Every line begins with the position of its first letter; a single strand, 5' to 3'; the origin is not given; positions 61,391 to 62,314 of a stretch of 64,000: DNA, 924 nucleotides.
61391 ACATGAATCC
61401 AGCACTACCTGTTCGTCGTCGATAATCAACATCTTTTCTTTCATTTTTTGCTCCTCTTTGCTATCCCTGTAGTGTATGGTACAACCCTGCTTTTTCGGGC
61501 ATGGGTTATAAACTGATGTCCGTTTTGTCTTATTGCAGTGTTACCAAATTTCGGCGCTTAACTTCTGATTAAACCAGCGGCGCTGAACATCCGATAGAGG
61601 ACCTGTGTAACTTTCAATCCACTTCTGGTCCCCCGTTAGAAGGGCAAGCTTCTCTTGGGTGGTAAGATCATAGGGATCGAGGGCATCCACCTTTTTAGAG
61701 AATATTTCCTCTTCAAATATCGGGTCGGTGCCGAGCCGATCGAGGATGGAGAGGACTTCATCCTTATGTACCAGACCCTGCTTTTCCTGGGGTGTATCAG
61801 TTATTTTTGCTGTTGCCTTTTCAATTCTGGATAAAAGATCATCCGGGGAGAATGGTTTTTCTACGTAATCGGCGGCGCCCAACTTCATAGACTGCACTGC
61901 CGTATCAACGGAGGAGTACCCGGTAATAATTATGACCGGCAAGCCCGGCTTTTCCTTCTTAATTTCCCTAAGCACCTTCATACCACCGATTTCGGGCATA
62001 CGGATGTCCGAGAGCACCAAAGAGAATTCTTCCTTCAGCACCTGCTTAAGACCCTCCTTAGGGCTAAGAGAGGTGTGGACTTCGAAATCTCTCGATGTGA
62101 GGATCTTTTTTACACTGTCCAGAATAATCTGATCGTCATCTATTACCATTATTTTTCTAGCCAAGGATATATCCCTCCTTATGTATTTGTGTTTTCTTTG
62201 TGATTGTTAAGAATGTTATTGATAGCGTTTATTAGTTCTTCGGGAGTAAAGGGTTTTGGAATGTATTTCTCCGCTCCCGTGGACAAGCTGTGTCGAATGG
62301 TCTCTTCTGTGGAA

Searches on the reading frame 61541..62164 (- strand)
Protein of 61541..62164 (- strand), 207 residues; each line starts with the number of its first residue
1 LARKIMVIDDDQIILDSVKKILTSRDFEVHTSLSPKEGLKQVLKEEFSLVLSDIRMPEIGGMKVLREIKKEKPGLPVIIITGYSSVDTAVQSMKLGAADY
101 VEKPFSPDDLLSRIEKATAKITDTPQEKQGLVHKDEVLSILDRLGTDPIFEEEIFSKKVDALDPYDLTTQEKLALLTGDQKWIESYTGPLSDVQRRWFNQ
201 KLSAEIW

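Call 3: search_protein_families(library=pfam, proteins=[window:61541-62164:-], max_evalue=0.01)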
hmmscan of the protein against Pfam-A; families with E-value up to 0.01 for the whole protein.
window:61541-62164:- (207 aa): 1 family
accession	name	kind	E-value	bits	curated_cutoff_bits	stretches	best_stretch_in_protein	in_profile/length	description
PF00072.30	Response_reg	-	2.8e-30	105.2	30.2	1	5-115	1-111/111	Response regulator receiver domain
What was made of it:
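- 61541..62164 (-): REC-X: receiver plus a conserved helical C-terminal domain of about 85 aa with unknown function. It is an accessory member of the cassette (0-2 copies). Pfam finds REC only (call 3).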

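Call 4: search_protein_families(library=ncbifam, proteins=[window:61541-62164:-], max_evalue=0.01)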
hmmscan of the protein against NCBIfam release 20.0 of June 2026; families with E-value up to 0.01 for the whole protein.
window:61541-62164:- (207 aa): 103 families (the best 25 are shown)
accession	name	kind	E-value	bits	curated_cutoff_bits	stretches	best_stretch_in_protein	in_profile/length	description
NF006900.1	PRK09390.1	equivalog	3.4e-32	111.6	255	1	3-129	5-131/203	response regulator FixJ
NF047793.1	ResRegPgtA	equivalog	4.6e-26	91.6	650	1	3-122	6-125/414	two-component system response regulator PgtA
TIGR01818.1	ntrC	equivalog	5e-26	91.5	558.6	1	5-136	1-132/463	nitrogen regulation protein NR(I)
NF053512.1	nitric_RR_NosR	exception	1.2e-25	90.4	400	1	5-122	1-119/422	response regulator c-di-GMP phosphodiesterase, NosR family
NF007689.0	PRK10365.1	equivalog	1.5e-25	89.9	760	1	4-128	7-131/441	sigma-54-dependent response regulator transcription factor ZraR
NF011695.0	PRK15115.1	equivalog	2.3e-24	86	763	1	4-126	8-130/445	two-component system response regulator GlrR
NF051870.1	NAssimRespRegNtrX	equivalog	2.1e-23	82.9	600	1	3-120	2-121/452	nitrogen assimilation response regulator NtrX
NF008176.1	PRK10923.1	equivalog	4.1e-23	81.7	620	1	4-130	5-131/469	nitrogen regulation protein NR(I)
NF008469.0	PRK11361.1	equivalog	1.3e-22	80.2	714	1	2-117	4-119/461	acetoacetate metabolism transcriptional regulator AtoC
NF040534.1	resp_reg_YycF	equivalog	2.5e-21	76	340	1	3-127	1-124/231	response regulator YycF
NF033791.1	ActR_PrrA_rreg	equivalog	3.2e-21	76.1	250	1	3-126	2-125/173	ActR/PrrA/RegA family redox response regulator transcription factor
NF040749.1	tetrathio_RR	equivalog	4.5e-21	75.4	290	1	5-126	2-123/191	tetrathionate respiration response regulator TtrR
NF041946.1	LuxO_transreg_Vib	equivalog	1.1e-20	73.8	800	1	12-128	6-122/463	quorum-sensing sigma-54 dependent transcriptional regulator LuxO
NF045944.1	ResRegRpaBCyano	equivalog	1.2e-20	73.9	330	1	6-138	1-131/229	response regulator transcription factor RpaB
NF053854.1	RespRegPhoBBctds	equivalog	2.6e-20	72.7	270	1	5-126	1-123/225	two-component system response regulator PhoB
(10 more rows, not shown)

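Call 49: find_homologous_proteins(query=window:61541-62164:-, max_evalue=0.00001)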
Query window:61541-62164:- (207 aa): 383 proteins with E <= 0.00001 among 621 candidates; the best 120 are listed.
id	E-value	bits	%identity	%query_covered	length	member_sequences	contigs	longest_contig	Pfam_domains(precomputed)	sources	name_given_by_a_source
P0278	2.0e-127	440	100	100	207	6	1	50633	PF00072.31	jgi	jgi:DNA-binding NtrC family response regulator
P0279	5.3e-110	384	88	100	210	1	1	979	PF00072.31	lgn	-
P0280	1.2e-108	379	86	100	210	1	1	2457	PF00072.31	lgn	-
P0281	8.6e-94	331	58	99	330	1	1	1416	PF23198.2,PF00072.31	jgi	jgi:DNA-binding NtrC family response regulator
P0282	5.6e-89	315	70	100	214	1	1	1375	PF00072.31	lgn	-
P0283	4.1e-80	286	52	99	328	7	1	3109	PF00072.31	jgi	-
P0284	1.1e-72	262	60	99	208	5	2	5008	PF00072.31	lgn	-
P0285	4.0e-70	253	57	99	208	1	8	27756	PF00072.31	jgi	jgi:DNA-binding NtrC family response regulator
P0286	5.3e-70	253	55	100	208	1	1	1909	PF00072.31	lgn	-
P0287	6.6e-70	253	55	100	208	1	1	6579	PF00072.31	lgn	-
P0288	2.8e-69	251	57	99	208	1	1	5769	PF00072.31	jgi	-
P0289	5.2e-69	250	58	99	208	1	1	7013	PF00072.31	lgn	-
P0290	5.8e-69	250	55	99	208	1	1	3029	PF00072.31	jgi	jgi:DNA-binding NtrC family response regulator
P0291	5.9e-69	250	56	99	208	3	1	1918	PF00072.31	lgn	-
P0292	1.3e-68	248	54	100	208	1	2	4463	PF00072.31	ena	-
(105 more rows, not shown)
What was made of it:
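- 61541..62164 (-): The family is about 208 aa (call 49).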

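Call 56: search_protein_families(library=pfam, proteins=[P0281, P0283], max_evalue=0.001)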
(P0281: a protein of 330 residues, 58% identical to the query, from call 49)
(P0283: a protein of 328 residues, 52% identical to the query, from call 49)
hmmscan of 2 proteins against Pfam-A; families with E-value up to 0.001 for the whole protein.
P0281 (330 aa): 3 families
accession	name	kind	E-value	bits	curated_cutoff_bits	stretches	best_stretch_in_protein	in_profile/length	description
PF00072.30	Response_reg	-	3e-60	201.7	30.2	2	128-238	1-111/111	Response regulator receiver domain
PF23198.2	PDE8A_N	-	1.5e-06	28.7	29.6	1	121-202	6-88/147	PDE8A-like, N-terminal domain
PF03709.21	OKR_DC_1_N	-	0.00059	20.5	29.3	0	14-89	7-80/111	Orn/Lys/Arg decarboxylase, N-terminal domain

P0283 (328 aa): 2 families
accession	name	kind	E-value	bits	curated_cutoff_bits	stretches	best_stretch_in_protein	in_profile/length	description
PF00072.30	Response_reg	-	1.9e-57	192.7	30.2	2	127-235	2-110/111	Response regulator receiver domain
PF23198.2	PDE8A_N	-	0.00031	21.1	29.6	0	127-201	14-89/147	PDE8A-like, N-terminal domain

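Call 57: predict_structure(alignment_id=A5)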
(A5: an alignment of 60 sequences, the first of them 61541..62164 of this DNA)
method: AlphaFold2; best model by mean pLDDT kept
length: 207 residues; sequences in the alignment: 60
mean_pLDDT: 88.0   pTM: 0.85
mean pLDDT of the five models: 88.0, 87.9, 87.9, 87.5, 85.7
residues with pLDDT >= 90: 135; 70-90: 52; 50-70: 15; < 50: 5
segments of 3 or more residues with pLDDT < 50: 204-207
pLDDT, mean of each block of 10 residues (from residue 1): 86 95 92 94 95 83 91 93 79 90 93 88 65 95 93 88 92 91 95 89 49
secondary structure, 60 per line:
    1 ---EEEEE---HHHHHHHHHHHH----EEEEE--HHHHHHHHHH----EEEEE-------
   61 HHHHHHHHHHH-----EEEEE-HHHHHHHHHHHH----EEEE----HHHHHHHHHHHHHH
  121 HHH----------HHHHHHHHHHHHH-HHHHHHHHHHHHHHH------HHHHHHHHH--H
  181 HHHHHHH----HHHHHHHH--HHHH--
elements in order: E4-8 H12-23 E28-32 H35-44 E49-53 H61-71 E77-81 H83-94 E99-102 H107-123 H134-146 H148-162 H169-177 H180-187 H192-199 H202-205
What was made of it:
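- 61541..62164 (-): The AF2 model has pLDDT 88 with helices 134-205 (call 57).
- REC-X has a conserved unknown C-terminal domain that could be an output (calls 49, 57).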

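Call 59: fold_search(model_id=the predicted structure, library=pdb)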
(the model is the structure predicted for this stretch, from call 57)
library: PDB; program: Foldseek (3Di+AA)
matches with E <= 10: 1693; with E <= 0.001: 596
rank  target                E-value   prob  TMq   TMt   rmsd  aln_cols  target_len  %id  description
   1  3jte                  5.5e-11  1.00  0.55  0.89   1.4       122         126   39  Crystal structure of response regulator receiver domain Protein from clostridium thermocellum (released 2009-09-22)
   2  1qkk                  1.6e-10  1.00  0.55  0.80   1.7       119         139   33  Crystal structure of the receiver domain and linker region of DctD from Sinorhizobium meliloti (released 2000-07-30)
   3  5xt2_B                2.3e-10  1.00  0.56  0.57  15.4       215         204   25  Crystal structures of full-length FixJ from B. japonicum crystallized in space group P212121 (released 2018-05-23)
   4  5xt2_A                3.9e-10  1.00  0.56  0.57  15.3       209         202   25  Crystal structures of full-length FixJ from B. japonicum crystallized in space group P212121 (released 2018-05-23)
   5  5xso                  4.3e-10  1.00  0.52  0.54  13.8       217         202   24  Crystal structure of full-length FixJ from B. japonicum crystallized in space group C2221 (released 2018-05-23)
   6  1l5z                  6.9e-10  1.00  0.56  0.78   1.6       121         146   33  CRYSTAL STRUCTURE OF THE E121K SUBSTITUTION OF THE RECEIVER DOMAIN OF SINORHIZOBIUM MELILOTI DCTD (released 2002-10-23)
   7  3crn_B                8.2e-10  1.00  0.55  0.90   1.7       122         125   37  Crystal structure of response regulator receiver domain protein (CheY-like) from Methanospirillum hungatei JF-1 (released 2008-04-22)
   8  3crn_A                9.2e-10  1.00  0.55  0.86   1.6       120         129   38  Crystal structure of response regulator receiver domain protein (CheY-like) from Methanospirillum hungatei JF-1 (released 2008-04-22)
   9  5m7p_A                1.3e-09  1.00  0.57  0.27   8.5       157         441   29  Crystal structure of NtrX from Brucella abortus in complex with ADP processed with the CrystalDirect automated mountin (released 2017-01-25)
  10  5xt2_E                1.5e-09  1.00  0.55  0.56  16.5       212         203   24  Crystal structures of full-length FixJ from B. japonicum crystallized in space group P212121 (released 2018-05-23)
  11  3dzd_A                1.7e-09  1.00  0.56  0.32   9.4       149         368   31  Crystal structure of sigma54 activator NTRC4 in the inactive state (released 2008-11-25)
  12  8tef_C                2.2e-09  1.00  0.50  0.21  17.6       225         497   21  PorX primitive monoclinic crystal form (released 2024-04-17)
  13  5m7n_A                2.4e-09  1.00  0.56  0.27   7.8       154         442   31  Crystal structure of NtrX from Brucella abortus in complex with ATP processed with the CrystalDirect automated mountin (released 2017-01-25)
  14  8p6f_B                2.4e-09  1.00  0.54  0.22  17.2       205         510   20  Crystal structure of PorX-Fj (released 2024-04-03)
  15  7pvk_A                2.7e-09  1.00  0.55  0.23  14.6       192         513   21  X-ray structure of dimeric PorX (T272A mutant), in complex with pGpG. (released 2022-12-14)
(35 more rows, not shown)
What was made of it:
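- Tried and rejected: Foldseek on the full model is dominated by the receiver half (call 59).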

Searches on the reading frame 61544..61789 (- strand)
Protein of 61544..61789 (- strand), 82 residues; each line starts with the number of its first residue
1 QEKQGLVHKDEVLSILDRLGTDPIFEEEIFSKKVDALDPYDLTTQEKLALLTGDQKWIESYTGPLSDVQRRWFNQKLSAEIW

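Call 60: search_protein_families(library=pfam, proteins=[window:61544-61789:-], max_evalue=10)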
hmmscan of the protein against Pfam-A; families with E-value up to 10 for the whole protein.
seq(82 aa): 0 families
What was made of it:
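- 61541..62164 (-): No Pfam hit for the C-terminal part even at E 10 (call 60).
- Tried and rejected: Pfam gives nothing even at E 10 (call 60).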
